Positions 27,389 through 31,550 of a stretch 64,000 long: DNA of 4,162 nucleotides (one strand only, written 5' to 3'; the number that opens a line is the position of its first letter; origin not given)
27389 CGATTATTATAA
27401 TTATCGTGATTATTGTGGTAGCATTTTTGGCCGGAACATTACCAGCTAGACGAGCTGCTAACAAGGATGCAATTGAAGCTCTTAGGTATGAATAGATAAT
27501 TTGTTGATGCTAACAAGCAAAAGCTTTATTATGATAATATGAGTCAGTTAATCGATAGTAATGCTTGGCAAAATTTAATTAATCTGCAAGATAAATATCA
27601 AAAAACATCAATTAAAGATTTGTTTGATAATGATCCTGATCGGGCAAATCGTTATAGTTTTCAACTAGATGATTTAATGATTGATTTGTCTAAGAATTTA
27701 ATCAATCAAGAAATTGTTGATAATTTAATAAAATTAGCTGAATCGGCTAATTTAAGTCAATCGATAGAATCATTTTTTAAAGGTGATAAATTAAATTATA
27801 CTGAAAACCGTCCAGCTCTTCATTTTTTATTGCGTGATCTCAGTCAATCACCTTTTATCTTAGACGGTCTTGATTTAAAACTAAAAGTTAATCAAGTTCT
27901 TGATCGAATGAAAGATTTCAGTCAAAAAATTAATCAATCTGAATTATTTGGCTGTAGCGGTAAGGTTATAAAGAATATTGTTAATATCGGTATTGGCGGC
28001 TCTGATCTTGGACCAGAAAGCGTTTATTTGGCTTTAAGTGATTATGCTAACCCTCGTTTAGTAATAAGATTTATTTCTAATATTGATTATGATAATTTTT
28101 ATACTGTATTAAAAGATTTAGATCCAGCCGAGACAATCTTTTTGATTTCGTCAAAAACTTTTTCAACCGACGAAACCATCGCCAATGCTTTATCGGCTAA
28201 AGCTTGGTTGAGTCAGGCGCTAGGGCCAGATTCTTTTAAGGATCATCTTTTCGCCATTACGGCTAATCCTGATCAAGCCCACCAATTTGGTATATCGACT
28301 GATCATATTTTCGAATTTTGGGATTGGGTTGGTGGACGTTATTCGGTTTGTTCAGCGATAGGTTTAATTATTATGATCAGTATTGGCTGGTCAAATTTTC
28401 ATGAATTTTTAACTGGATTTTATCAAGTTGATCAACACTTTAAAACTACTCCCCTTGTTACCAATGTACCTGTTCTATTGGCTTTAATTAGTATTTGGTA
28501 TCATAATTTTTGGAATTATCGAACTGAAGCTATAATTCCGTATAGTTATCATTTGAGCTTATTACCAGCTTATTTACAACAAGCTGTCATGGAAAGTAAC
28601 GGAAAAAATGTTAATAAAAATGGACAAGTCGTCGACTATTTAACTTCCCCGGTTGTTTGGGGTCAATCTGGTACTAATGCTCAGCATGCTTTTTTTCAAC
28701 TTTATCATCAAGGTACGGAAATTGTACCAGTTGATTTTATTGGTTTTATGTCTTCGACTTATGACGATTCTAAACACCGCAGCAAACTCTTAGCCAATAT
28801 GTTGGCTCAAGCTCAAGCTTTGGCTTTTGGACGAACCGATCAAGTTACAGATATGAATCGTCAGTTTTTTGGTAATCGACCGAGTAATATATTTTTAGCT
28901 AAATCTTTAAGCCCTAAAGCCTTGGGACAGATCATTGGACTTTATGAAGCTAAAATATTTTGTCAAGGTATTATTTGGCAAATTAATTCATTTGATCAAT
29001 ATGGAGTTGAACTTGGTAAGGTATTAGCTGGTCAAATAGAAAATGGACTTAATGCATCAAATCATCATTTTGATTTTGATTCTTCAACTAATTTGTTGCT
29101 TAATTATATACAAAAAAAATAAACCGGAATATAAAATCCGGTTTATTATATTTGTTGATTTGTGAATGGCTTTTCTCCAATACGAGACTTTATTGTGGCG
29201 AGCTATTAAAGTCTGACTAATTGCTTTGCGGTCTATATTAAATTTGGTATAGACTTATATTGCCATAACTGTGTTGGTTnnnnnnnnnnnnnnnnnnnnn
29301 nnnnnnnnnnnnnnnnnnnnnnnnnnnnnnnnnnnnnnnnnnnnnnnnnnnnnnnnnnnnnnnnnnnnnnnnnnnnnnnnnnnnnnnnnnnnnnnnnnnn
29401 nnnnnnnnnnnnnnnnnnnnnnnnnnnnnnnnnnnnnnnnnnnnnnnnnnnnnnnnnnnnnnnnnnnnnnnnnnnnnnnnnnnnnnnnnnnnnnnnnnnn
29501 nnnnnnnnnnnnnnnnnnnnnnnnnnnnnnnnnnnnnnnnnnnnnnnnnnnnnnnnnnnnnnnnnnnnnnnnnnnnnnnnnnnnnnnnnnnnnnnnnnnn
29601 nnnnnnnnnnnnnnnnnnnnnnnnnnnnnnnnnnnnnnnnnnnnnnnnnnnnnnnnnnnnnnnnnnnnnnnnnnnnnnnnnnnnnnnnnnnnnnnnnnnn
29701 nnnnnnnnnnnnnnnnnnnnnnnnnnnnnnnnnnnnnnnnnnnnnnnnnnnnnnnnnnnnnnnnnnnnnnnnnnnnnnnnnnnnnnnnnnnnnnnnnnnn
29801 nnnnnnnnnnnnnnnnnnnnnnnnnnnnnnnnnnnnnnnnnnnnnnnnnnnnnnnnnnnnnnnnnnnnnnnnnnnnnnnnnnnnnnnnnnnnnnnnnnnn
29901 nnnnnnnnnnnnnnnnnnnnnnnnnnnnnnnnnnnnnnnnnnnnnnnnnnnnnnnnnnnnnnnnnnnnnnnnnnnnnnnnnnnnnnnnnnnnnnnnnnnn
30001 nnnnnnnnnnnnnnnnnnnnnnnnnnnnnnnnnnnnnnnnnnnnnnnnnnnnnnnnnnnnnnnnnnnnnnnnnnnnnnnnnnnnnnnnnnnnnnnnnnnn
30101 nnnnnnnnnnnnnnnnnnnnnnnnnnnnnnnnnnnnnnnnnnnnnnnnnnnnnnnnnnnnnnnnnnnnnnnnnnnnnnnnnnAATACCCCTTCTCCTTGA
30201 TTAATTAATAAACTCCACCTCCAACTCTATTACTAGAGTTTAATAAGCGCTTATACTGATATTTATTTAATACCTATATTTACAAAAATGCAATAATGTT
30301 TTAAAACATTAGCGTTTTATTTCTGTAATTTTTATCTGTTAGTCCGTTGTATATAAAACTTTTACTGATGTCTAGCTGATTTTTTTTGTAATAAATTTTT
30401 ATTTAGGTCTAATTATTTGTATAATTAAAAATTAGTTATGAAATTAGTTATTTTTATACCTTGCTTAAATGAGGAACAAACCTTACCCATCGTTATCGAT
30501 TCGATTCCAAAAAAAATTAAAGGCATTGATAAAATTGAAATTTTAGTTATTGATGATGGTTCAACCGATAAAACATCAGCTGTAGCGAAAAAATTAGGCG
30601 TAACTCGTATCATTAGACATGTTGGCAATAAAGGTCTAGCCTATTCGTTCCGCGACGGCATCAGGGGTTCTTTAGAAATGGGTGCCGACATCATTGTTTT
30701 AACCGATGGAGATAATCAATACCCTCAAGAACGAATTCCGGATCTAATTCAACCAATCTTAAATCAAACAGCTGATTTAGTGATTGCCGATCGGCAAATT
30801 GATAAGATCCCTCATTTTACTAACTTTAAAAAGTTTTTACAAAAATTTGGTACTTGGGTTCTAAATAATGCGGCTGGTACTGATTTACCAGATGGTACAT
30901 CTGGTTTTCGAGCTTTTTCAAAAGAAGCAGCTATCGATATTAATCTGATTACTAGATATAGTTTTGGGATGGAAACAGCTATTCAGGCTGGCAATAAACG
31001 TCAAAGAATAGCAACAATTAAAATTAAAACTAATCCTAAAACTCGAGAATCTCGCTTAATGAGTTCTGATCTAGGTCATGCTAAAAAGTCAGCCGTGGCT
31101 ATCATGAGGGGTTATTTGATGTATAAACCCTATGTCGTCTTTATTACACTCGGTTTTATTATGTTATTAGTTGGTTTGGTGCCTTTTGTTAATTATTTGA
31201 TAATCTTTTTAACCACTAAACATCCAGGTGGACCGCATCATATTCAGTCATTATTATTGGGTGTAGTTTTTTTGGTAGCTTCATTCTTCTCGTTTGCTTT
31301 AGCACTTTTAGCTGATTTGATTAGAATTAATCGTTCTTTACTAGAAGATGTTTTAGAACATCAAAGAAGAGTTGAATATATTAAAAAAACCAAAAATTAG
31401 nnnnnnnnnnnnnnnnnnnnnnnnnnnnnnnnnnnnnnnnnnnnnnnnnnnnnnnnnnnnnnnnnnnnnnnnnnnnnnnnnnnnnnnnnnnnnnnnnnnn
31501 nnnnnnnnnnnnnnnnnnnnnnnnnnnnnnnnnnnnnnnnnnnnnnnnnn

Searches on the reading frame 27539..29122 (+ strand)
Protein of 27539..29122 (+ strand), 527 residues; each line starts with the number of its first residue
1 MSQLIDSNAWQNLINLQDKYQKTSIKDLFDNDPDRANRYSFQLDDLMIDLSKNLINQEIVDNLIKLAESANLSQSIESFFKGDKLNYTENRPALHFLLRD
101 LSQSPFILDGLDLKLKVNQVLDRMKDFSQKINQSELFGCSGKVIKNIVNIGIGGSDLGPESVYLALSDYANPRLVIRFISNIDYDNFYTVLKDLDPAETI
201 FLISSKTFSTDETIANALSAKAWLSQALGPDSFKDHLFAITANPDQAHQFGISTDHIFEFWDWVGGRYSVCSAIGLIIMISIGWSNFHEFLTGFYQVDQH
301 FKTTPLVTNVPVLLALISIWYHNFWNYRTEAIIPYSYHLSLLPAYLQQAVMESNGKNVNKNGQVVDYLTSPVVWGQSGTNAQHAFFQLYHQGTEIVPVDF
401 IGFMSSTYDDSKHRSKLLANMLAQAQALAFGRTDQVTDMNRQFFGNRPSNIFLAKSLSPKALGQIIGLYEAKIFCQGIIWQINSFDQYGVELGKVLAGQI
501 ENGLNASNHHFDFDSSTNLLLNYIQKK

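Call 76: search_protein_families(library=pfam, proteins=[window:27539-29122:+], max_evalue=0.001)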
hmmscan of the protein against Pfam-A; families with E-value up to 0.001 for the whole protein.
window:27539-29122:+ (527 aa): 1 family
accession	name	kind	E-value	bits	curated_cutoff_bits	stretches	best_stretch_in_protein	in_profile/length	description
PF00342.24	PGI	-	5.5e-178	593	22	1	49-520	1-485/486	Phosphoglucose isomerase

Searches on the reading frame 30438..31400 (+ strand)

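Call 8: search_protein_families(library=pfam, proteins=[window:30438-31400:+], max_evalue=0.01)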
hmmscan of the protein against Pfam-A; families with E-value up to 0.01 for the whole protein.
window:30438-31400:+ (320 aa): 2 families
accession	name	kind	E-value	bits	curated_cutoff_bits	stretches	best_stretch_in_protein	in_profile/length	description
PF00535.33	Glycos_transf_2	-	9e-24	84.7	23.3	1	5-166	2-165/168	Glycosyl transferase family 2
PF13641.12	Glyco_tranf_2_3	-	0.004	17.6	27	1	4-130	4-134/230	Glycosyltransferase like family 2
